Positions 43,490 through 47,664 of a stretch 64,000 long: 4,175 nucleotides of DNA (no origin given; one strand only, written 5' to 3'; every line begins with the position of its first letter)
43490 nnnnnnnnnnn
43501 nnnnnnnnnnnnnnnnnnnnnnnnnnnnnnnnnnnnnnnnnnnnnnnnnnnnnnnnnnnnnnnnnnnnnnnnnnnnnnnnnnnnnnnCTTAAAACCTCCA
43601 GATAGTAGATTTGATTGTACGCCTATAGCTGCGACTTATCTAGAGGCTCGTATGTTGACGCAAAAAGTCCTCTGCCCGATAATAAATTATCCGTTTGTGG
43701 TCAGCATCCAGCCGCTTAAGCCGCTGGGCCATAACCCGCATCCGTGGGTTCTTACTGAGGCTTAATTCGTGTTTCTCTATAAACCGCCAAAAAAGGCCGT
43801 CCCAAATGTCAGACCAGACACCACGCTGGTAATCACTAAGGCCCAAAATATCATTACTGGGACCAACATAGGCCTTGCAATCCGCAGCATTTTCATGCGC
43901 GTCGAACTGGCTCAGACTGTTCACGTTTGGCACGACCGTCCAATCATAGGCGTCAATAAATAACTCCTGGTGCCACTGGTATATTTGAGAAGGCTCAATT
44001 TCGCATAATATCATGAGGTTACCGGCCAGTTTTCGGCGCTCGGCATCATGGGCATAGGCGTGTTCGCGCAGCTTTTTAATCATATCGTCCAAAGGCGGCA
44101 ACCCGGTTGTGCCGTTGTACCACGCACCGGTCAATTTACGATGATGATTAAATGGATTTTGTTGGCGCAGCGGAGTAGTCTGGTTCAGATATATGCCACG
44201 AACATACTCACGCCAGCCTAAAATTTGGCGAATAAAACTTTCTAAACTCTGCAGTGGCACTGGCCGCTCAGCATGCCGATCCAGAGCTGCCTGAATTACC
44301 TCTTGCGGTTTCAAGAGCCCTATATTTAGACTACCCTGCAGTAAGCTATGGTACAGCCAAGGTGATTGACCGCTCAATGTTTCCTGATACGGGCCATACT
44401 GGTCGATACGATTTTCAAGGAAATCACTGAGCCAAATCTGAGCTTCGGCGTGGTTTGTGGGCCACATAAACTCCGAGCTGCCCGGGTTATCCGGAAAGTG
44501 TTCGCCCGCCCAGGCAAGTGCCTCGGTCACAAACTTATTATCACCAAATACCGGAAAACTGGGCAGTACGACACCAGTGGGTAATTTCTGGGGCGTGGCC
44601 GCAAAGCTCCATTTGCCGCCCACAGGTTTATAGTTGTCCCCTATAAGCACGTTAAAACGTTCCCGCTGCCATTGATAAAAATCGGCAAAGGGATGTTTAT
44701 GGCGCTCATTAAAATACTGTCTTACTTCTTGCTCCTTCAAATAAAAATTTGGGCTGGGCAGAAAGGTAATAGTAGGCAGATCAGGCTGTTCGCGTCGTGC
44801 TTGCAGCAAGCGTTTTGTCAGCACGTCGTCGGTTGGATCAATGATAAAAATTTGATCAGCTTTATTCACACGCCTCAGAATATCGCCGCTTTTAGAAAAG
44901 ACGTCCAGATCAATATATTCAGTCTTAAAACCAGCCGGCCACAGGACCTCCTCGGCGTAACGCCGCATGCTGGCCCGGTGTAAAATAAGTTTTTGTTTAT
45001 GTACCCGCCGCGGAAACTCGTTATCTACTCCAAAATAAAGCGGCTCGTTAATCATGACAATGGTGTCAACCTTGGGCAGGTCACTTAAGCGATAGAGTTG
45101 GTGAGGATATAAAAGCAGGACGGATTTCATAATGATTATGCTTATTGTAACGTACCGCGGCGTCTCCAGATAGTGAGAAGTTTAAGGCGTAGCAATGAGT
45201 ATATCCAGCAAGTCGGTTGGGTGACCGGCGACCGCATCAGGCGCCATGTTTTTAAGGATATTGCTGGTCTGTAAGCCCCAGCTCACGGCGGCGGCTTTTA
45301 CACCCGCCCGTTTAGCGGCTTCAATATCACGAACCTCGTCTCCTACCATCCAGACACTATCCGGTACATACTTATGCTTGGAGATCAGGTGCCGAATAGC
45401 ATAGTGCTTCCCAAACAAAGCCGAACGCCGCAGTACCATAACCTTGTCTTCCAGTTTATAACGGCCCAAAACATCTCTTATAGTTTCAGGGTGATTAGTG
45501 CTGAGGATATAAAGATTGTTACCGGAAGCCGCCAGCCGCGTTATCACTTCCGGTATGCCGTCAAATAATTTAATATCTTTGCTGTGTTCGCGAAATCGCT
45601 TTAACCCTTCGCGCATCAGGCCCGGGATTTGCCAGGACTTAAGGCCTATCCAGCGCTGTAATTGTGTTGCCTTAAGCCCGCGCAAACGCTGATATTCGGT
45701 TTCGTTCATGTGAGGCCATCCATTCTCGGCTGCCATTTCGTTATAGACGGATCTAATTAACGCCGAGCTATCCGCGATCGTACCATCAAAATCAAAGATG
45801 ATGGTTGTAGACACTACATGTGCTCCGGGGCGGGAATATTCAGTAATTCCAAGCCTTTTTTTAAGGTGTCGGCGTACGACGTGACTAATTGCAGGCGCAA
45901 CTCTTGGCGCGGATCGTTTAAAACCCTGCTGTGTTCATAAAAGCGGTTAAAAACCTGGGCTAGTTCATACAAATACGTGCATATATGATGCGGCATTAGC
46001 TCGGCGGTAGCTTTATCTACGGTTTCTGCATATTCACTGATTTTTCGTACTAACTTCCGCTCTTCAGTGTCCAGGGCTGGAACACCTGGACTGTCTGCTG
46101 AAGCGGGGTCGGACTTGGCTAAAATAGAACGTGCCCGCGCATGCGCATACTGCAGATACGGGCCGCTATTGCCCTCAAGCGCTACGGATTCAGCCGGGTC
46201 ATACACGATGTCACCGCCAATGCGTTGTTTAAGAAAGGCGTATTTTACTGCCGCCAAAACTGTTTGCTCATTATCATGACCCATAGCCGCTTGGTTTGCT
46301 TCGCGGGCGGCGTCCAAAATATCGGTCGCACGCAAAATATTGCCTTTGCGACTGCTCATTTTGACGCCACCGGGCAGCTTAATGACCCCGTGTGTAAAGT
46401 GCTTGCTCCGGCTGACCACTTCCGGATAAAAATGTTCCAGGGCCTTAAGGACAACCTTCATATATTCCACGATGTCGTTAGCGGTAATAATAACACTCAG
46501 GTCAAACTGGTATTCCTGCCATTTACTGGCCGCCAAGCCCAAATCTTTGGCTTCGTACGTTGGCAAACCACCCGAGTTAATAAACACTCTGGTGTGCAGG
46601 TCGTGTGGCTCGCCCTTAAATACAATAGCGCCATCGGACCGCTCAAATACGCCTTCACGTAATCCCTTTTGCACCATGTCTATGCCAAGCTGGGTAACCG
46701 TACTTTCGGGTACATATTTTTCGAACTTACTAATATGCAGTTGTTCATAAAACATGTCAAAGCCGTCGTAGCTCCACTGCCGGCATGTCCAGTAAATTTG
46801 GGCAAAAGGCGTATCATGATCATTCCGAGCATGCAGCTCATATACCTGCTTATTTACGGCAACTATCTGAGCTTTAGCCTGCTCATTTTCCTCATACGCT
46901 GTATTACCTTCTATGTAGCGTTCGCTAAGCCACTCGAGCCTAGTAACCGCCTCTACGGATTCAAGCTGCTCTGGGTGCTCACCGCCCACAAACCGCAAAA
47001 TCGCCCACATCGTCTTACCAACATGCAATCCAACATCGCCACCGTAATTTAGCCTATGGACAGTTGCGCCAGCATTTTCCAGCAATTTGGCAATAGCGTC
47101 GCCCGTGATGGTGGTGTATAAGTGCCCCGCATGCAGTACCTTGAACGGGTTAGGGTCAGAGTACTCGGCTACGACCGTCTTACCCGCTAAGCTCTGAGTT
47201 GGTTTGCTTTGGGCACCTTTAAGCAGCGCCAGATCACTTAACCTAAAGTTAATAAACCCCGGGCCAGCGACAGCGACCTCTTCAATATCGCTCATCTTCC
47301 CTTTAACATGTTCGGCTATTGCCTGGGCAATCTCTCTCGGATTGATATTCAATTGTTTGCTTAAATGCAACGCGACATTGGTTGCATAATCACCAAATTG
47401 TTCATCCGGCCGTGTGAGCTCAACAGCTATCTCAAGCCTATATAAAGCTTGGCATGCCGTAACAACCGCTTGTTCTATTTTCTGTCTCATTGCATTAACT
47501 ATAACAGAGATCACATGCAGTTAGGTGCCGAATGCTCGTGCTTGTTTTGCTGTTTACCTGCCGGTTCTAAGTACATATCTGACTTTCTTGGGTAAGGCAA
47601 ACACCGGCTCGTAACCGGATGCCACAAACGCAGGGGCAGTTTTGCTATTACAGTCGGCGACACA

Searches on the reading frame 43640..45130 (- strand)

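Call 17: search_protein_families(library=pfam, proteins=[window:43640-45130:-], max_evalue=0.001)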
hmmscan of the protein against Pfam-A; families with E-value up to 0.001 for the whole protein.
window:43640-45130:- (496 aa): 2 families
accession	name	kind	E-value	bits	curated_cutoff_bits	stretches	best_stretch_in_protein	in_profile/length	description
PF04244.19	DPRP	-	4.4e-33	115.4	22.1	1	9-221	5-222/224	Deoxyribodipyrimidine photo-lyase-related protein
PF03441.19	FAD_binding_7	-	7.2e-07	29.3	27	1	305-395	6-105/203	FAD binding domain of DNA photolyase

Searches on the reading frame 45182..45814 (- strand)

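Call 17: search_protein_families(library=pfam, proteins=[window:45182-45814:-], max_evalue=0.001)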
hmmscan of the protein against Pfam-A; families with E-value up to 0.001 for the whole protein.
window:45182-45814:- (210 aa): 4 families
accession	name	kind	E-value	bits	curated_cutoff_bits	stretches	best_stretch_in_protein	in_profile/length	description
PF13419.12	HAD_2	-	3.9e-30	105.7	23.8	1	5-177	1-178/178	Haloacid dehalogenase-like hydrolase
PF00702.32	Hydrolase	-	7.7e-17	62.8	26.4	1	4-171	3-191/191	haloacid dehalogenase-like hydrolase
PF13242.12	Hydrolase_like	-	5.5e-09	36.3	22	1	139-197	9-70/75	HAD-hyrolase-like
PF12710.13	HAD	-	1.2e-07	32.8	27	1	5-168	1-189/189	haloacid dehalogenase-like hydrolase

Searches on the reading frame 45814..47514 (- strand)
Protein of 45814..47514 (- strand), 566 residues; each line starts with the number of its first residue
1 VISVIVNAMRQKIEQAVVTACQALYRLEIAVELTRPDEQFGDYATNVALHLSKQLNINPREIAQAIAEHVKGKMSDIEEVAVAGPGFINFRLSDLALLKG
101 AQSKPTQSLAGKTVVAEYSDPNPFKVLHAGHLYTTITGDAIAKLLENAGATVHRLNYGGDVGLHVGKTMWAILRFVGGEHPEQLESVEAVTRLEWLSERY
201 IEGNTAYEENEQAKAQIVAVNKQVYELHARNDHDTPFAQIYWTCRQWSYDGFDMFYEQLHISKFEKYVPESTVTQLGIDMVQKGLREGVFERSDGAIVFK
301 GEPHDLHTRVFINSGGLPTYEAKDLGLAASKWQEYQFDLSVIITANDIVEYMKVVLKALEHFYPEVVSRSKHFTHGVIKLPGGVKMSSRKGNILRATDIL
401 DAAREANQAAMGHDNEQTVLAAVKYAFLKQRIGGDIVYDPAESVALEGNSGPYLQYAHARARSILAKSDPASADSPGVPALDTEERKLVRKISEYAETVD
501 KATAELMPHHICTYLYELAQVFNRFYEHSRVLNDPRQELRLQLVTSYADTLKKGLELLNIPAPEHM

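Call 18: search_protein_families(library=pfam, proteins=[window:45814-47514:-], max_evalue=0.001)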
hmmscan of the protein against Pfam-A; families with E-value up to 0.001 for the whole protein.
window:45814-47514:- (566 aa): 3 families
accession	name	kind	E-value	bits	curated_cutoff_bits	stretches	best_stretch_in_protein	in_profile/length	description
PF05746.21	DALR_1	-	1.8e-32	112.3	22.3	1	454-566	1-117/117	DALR anticodon binding domain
PF00750.26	tRNA-synt_1d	-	8.4e-32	110.9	23.3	1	98-432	7-327/349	tRNA synthetases class I (R), catalytic domain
PF03485.21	Arg_tRNA_synt_N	-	1e-22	80.9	21.5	1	9-92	3-85/85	Arginyl tRNA synthetase N terminal domain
